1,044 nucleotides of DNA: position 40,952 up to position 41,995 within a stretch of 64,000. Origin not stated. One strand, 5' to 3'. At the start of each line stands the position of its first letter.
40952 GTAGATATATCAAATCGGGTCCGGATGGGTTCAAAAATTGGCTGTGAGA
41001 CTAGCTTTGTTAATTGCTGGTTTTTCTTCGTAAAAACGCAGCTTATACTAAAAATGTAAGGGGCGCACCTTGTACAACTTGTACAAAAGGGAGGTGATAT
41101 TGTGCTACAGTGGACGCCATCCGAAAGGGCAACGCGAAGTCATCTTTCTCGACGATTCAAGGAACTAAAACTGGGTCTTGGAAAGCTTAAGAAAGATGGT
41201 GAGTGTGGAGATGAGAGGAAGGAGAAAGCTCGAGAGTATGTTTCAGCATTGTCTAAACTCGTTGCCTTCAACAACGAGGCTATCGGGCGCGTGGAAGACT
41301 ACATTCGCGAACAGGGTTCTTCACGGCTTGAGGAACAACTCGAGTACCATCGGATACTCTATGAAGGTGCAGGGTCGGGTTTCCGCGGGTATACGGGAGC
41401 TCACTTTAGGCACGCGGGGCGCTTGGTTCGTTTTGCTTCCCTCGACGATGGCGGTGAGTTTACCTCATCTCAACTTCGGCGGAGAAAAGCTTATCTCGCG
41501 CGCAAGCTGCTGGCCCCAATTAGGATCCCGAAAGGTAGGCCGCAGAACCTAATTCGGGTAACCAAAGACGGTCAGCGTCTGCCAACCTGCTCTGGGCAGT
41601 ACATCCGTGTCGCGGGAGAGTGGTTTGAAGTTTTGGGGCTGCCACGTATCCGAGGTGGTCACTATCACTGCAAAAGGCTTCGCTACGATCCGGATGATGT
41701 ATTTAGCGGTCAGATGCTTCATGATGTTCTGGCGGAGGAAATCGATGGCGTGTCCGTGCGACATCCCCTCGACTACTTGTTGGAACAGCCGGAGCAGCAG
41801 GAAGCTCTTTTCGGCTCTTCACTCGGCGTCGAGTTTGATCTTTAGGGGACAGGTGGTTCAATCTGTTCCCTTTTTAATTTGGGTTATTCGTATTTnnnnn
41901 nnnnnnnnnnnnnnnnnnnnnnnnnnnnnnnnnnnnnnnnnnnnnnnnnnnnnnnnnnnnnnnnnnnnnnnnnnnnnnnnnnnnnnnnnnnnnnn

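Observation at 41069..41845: GC-rich orphan ORF preceded by tandem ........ palindromes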

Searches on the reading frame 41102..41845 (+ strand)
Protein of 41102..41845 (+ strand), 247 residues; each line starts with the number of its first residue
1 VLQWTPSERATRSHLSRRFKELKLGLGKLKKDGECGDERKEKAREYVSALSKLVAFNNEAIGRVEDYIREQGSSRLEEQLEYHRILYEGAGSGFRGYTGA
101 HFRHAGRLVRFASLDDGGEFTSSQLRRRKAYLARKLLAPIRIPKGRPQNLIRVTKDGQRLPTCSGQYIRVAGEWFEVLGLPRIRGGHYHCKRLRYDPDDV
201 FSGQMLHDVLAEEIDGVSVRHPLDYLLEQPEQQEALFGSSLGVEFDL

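Call 6: search_protein_families(library=pfam, proteins=[window:41102-41845:+], max_evalue=0.01)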
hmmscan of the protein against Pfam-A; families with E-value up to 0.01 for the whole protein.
window:41102-41845:+ (247 aa): 0 families

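Call 7: search_protein_families(library=ncbifam, proteins=[window:41102-41845:+], max_evalue=0.01)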
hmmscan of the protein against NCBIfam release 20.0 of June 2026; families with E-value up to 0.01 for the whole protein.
window:41102-41845:+ (247 aa): 0 families

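Call 8: find_homologous_proteins(query=window:41102-41842:+, max_evalue=0.001)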
Query window:41102-41842:+ (247 aa): 3 proteins with E <= 0.001 among 911 candidates.
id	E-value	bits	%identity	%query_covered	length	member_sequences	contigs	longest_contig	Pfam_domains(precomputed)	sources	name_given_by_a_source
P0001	3.3e-162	556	100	100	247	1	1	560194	-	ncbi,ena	-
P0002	3.5e-85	303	59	100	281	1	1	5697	-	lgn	-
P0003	5.8e-45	172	44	96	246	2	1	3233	-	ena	-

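Call 9: search_protein_families(library=phrogs, proteins=[window:41102-41842:+], max_evalue=1)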
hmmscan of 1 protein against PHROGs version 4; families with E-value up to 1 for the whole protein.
window:41102-41842:+ (247 aa): 1 family
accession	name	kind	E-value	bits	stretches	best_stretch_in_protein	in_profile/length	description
phrog_632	-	moron, auxiliary metabolic gene and host takeover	0.46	11.7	1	32-71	39-77/143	tellurite resistance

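Call 10: search_protein_families(library=padloc, proteins=[window:41102-41842:+], max_evalue=1)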
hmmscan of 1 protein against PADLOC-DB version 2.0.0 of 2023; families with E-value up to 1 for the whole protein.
window:41102-41842:+ (247 aa): 0 families

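Call 11: search_solved_structures(query=window:41102-41842:+, max_evalue=10)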
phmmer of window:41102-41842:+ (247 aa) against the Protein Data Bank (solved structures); distinct sequences matched with E-value up to 10: 3.
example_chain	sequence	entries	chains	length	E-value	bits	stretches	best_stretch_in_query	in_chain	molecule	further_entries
6ba5_M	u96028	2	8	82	0.87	12.1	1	150-192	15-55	Inactive tyrosine-protein kinase transmembrane receptor ROR1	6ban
5z55_A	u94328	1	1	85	0.94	12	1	150-192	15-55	Inactive tyrosine-protein kinase transmembrane receptor ROR1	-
7tng_A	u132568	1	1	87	1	11.9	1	150-192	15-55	Inactive tyrosine-protein kinase transmembrane receptor ROR1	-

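Call 12: find_encoding_contigs(protein=P0002, flank=10000)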
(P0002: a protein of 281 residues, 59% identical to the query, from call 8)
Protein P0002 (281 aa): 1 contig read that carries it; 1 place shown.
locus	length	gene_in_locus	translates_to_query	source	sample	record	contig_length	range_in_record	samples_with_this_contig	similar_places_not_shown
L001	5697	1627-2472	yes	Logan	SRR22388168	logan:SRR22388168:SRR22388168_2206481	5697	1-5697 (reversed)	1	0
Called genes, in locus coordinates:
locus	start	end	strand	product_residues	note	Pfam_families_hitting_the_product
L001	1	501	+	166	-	?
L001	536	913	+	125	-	PF05635:23S_rRNA_IVP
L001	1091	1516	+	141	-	PF18899:DUF5655 (weak)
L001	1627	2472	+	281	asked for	-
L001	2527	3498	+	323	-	PF01207:Dus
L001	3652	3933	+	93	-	PF00076:RRM_1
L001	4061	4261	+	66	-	PF04070:DUF378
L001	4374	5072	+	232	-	PF01479:S4, PF00849:PseudoU_synth_2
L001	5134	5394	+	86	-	PF01541:GIY-YIG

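Call 13: find_encoding_contigs(protein=P0003, flank=10000)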
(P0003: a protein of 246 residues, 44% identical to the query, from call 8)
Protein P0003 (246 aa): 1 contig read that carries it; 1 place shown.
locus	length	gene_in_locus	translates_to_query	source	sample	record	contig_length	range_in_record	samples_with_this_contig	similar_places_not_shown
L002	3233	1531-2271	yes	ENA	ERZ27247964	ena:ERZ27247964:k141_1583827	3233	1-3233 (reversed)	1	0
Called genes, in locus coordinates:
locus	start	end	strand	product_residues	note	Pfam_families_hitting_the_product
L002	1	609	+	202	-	?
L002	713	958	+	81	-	PF01541:GIY-YIG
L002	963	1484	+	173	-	PF01219:DAGK_prokar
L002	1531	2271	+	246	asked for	-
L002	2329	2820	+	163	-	PF04308:RNaseH_like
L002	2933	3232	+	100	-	?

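Call 14: find_encoding_contigs(protein=P0001, flank=10000)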
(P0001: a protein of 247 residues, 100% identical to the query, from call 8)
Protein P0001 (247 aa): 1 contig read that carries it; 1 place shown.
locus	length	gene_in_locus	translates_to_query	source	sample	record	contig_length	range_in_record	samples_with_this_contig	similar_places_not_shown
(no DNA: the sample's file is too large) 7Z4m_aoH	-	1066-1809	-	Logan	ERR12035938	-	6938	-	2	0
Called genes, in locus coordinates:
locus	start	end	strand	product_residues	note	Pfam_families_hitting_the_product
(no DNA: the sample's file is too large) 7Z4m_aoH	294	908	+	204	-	PF00891:Methyltransf_2 (weak), PF03848:TehB, PF05175:MTS (weak), PF13489:Methyltransf_23, PF13847:Methyltransf_31, PF08241:Methyltransf_11, PF08242:Methyltransf_12, PF13649:Methyltransf_25, +1 more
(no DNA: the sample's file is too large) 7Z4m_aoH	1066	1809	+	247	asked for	-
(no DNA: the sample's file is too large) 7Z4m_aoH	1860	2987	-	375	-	PF13641:Glyco_tranf_2_3, PF13632:Glyco_trans_2_3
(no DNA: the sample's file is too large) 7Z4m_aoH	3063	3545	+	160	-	-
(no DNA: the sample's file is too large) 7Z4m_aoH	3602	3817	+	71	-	-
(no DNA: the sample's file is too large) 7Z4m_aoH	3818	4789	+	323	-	PF01207:Dus, PF01180:DHO_dh (faint)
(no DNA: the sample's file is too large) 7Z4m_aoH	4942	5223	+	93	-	PF00076:RRM_1, PF22976:RRM_10 (weak)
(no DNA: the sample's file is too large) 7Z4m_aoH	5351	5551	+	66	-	PF04070:DUF378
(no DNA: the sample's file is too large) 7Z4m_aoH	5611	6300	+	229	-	PF01479:S4, PF00849:PseudoU_synth_2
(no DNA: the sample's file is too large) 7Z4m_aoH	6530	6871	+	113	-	-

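Call 17: find_related_loci(query=A1, collection=genome_contigs, flank=10000)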
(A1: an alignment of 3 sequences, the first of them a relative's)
Query A1 (247 aa) in genome_contigs; peptide patterns used: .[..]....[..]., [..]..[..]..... (x = any residue, [..] = any of these).
34 stretches matched a pattern, but none encodes a relative of the query by tblastn (E <= 1e-3).

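Call 24: search_protein_representatives(alignment_id=A1)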
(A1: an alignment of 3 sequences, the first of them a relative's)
Query: 3 sequences, 252 profile positions. Proteins with E-value up to 0.001 (for the whole library): 8; up to 1e-10: 3; up to 1e-30: 2. The best 8 are listed.
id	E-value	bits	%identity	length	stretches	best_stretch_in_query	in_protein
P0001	1.0e-133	460.9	-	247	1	7-252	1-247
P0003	4.2e-122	422.8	-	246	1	1-251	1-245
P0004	1.5e-14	70.4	-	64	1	189-246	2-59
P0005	3.6e-09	52.8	-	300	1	46-232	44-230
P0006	2.2e-08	50.2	-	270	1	46-238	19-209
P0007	1.2e-06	44.6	-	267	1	56-227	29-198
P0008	5.9e-06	42.3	-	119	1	156-236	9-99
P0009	8.8e-05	38.4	-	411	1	38-232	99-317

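Call 26: search_protein_families(library=pfam, proteins=[P0005, P0006, P0007, P0008, P0009, P0002, P0003], max_evalue=1)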
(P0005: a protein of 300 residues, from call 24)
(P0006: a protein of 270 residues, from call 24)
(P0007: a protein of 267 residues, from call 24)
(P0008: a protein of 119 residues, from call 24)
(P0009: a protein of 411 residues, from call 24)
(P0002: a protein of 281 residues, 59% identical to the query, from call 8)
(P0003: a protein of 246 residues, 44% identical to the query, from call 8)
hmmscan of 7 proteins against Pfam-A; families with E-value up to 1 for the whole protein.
P0005 (300 aa): 2 families
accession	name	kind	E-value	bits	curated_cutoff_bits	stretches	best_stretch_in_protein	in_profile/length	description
PF25097.1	ARM_Cnot1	-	0.0017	18.5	27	1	51-112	65-127/201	Cnot1 ARM repeat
PF23590.1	NOT1_connector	-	0.12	12.3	27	1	63-112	87-136/207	CCR4-NOT transcription complex subunit 1, NOT1_connector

P0006 (270 aa): 1 family
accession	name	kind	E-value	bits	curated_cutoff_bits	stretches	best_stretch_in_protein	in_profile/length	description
PF11043.13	Anti-RecBCD_p2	-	0.14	12.7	25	0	145-171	49-75/97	Bacteriophage P22, anti-RecBCD protein 2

P0007 (267 aa): 1 family
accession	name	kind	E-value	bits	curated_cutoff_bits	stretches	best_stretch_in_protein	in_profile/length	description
PF17913.6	FHA_2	-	0.2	12.1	23.1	1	188-217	39-65/71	FHA domain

P0008 (119 aa): 0 families

P0009 (411 aa): 1 family
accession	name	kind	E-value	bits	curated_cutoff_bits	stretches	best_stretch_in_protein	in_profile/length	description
PF24211.1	DUF7432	-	0.15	12.9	27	1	108-166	38-93/120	Family of unknown function (DUF7432)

P0002 (281 aa): 1 family
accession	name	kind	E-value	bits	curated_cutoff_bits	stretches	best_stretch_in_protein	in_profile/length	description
PF00010.31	HLH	-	0.011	16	20.7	0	69-88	9-28/53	Helix-loop-helix DNA-binding domain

P0003 (246 aa): 0 families

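Call 28: find_homologous_proteins(query=A2, max_evalue=0.001)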
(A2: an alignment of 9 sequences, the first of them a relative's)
Query A2 (9 sequences) (247 aa, profile of the alignment): 5 proteins with E <= 0.001 among 7861 candidates.
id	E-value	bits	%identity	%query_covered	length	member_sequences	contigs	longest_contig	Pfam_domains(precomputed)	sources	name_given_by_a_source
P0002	9.2e-105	368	59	100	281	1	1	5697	-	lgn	-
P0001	1.0e-96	342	100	100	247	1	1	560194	-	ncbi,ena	-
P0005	3.7e-94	334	26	74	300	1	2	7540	-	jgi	jgi:hypothetical protein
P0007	4.6e-93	330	25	70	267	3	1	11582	-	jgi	-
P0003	7.0e-90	320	44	96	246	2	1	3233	-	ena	-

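Call 29: find_encoding_contigs(protein=P0005, flank=10000)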
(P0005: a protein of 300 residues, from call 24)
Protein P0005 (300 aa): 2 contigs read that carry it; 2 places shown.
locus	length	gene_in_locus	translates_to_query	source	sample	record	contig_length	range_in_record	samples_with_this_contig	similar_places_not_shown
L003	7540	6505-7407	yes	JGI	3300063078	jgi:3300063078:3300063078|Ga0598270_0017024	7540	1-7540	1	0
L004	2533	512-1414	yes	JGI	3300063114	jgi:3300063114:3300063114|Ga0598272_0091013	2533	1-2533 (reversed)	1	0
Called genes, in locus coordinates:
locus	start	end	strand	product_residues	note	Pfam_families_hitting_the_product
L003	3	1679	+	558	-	?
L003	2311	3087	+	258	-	PF04402:SIMPL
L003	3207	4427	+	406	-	-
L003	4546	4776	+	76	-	PF04070:DUF378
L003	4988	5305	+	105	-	PF00076:RRM_1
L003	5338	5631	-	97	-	-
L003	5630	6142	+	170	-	PF00578:AhpC-TSA, PF08534:Redoxin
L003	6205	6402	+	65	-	-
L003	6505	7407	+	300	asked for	-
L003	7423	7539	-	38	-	?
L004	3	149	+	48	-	?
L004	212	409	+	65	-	-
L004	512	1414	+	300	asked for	-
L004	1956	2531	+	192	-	?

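Call 30: find_encoding_contigs(protein=P0007, flank=10000)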
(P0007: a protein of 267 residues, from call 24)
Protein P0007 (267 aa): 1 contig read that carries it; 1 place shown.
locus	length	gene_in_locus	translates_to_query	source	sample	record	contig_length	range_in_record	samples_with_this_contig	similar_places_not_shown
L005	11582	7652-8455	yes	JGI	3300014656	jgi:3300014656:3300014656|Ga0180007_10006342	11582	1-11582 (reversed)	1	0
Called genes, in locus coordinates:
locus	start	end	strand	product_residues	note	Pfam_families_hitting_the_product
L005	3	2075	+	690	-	?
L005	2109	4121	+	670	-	PF22745:Nlig-Ia, PF01653:DNA_ligase_aden, PF03120:OB_DNA_ligase, PF03119:DNA_ligase_ZBD (weak), PF12826:HHH_2, PF14520:HHH_5, PF00633:HHH, PF00533:BRCT, +1 more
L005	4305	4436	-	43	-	-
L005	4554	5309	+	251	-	PF04402:SIMPL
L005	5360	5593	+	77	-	PF04070:DUF378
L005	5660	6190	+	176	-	PF00561:Abhydrolase_1 (faint), PF06821:Ser_hydrolase, PF12697:Abhydrolase_6 (weak)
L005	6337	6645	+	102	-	PF00076:RRM_1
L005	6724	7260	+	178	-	PF00578:AhpC-TSA, PF08534:Redoxin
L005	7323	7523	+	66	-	-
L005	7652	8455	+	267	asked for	-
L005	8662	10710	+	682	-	-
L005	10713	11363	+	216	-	-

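Call 38: predict_structure(alignment_id=A2)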
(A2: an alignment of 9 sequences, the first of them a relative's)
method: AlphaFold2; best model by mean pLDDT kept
length: 247 residues; sequences in the alignment: 9
mean_pLDDT: 80.6   pTM: 0.58
mean pLDDT of the five models: 80.6, 79.6, 78.5, 72.1, 64.2
residues with pLDDT >= 90: 85; 70-90: 106; 50-70: 37; < 50: 19
segments of 3 or more residues with pLDDT < 50: 145-148, 199-203, 238-247
pLDDT, mean of each block of 10 residues (from residue 1): 82 93 91 82 94 94 95 92 85 75 93 80 90 92 58 84 86 85 81 62 66 86 66 52 39
secondary structure, 60 per line:
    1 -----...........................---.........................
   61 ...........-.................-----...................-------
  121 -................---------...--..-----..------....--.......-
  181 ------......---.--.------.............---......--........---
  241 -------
elements in order: H6-32 H36-71 H73-89 H95-113 H122-137 E167-170 E173-179 E187-192 E206-210 E214-218 H222-227 H230-237

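Call 54: fold_search(model_id=the predicted structure, library=pdb)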
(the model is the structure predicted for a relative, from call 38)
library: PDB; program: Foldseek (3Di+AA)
matches with E <= 10: 336; with E <= 0.001: 0
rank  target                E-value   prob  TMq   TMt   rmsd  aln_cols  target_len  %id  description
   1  5ycq                  1.5e-01  0.95  0.19  0.53   8.3        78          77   14  Unique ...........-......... Factor for the AAA+ Lon Protease (released 2018-04-11)
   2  6fn9_B                2.3e-01  0.41  0.20  0.22  17.8       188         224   13  Mono- and bivalent 14-3-3 inhibitors for characterizing supramolecular lysine-PEG interactions in proteins (released 2018-07-04)
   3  5iqp_B                2.6e-01  0.54  0.21  0.23  19.1       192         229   12  14-3-3 PROTEIN TAU ISOFORM (released 2016-03-23)
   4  6egc                  3.2e-01  0.82  0.27  0.42  13.3       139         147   18  Single-chain version of 2L4HC2_23 (PDB 5J0K) (released 2019-05-29)
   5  6fnb_B                3.6e-01  0.44  0.22  0.23  18.8       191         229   12  Mono- and bivalent 14-3-3 inhibitors for characterizing supramolecular lysine-PEG interactions in proteins (released 2018-07-04)
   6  6ef5_D                4.1e-01  0.38  0.21  0.23  17.7       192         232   14  14-3-3 with peptide (released 2019-10-30)
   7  6fnb_A                4.5e-01  0.35  0.21  0.23  17.8       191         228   14  Mono- and bivalent 14-3-3 inhibitors for characterizing supramolecular lysine-PEG interactions in proteins (released 2018-07-04)
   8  4bg6_A                5.4e-01  0.28  0.21  0.22  17.7       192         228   14  14-3-3 interaction with Rnd3 prenyl-phosphorylation motif (released 2013-05-29)
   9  6gkf_G                5.7e-01  0.72  0.23  0.26  14.3       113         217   18  Structure of 14-3-3 gamma in complex with caspase-2 14-3-3 binding motif Ser139 (released 2018-10-17)
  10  8vyq_B                6.0e-01  0.54  0.22  0.23  14.2       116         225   12  Cryo-EM Structure of the BRAF V600K monomer (released 2025-05-28)
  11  5wfx_A                6.0e-01  0.28  0.21  0.23  17.7       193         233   14  Structural basis for the interaction of 14-3-3beta with Tricarboxylic Acid Cycle intermediate Malate (released 2018-05-16)
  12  3jb9_b                6.4e-01  0.35  0.16  0.41   5.2        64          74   19  Cryo-EM structure of the yeast spliceosome at 3.6 angstrom resolution (released 2015-09-23)
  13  6u2h_B                6.4e-01  0.35  0.22  0.24  17.4       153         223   12  BRAF dimer bound to 14-3-3 (released 2019-08-28)
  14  8eqh_A                6.7e-01  0.25  0.21  0.23  17.4       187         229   12  The crystal structure of 14-3-3 Beta containing 3-nitrotyrosine at position Y213 (released 2023-01-25)
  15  3cu8_A                6.7e-01  0.23  0.20  0.21  17.2       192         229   15  Impaired binding of 14-3-3 to Raf1 is linked to Noonan and LEOPARD syndrome (released 2009-05-05)
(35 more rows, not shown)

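Call 63: find_related_loci(query=A1, collection=metagenome_contigs, flank=6000)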
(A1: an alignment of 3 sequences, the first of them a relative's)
Query A1 (247 aa) in metagenome_contigs; peptide patterns used: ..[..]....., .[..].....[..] (x = any residue, [..] = any of these).
204 stretches matched a pattern; 1 encode a relative of the query (tblastn E <= 1e-3); 1 distinct loci.
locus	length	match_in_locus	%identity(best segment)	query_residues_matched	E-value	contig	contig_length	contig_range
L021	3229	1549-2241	44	1-237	6e-56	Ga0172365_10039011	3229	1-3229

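Call 64: find_related_loci(query=A1, collection=viral_contigs, flank=6000)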
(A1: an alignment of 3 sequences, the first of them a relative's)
Query A1 (247 aa) in viral_contigs; peptide patterns used: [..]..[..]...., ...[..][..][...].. (x = any residue, [..] = any of these).
20 stretches matched a pattern, but none encodes a relative of the query by tblastn (E <= 1e-3).
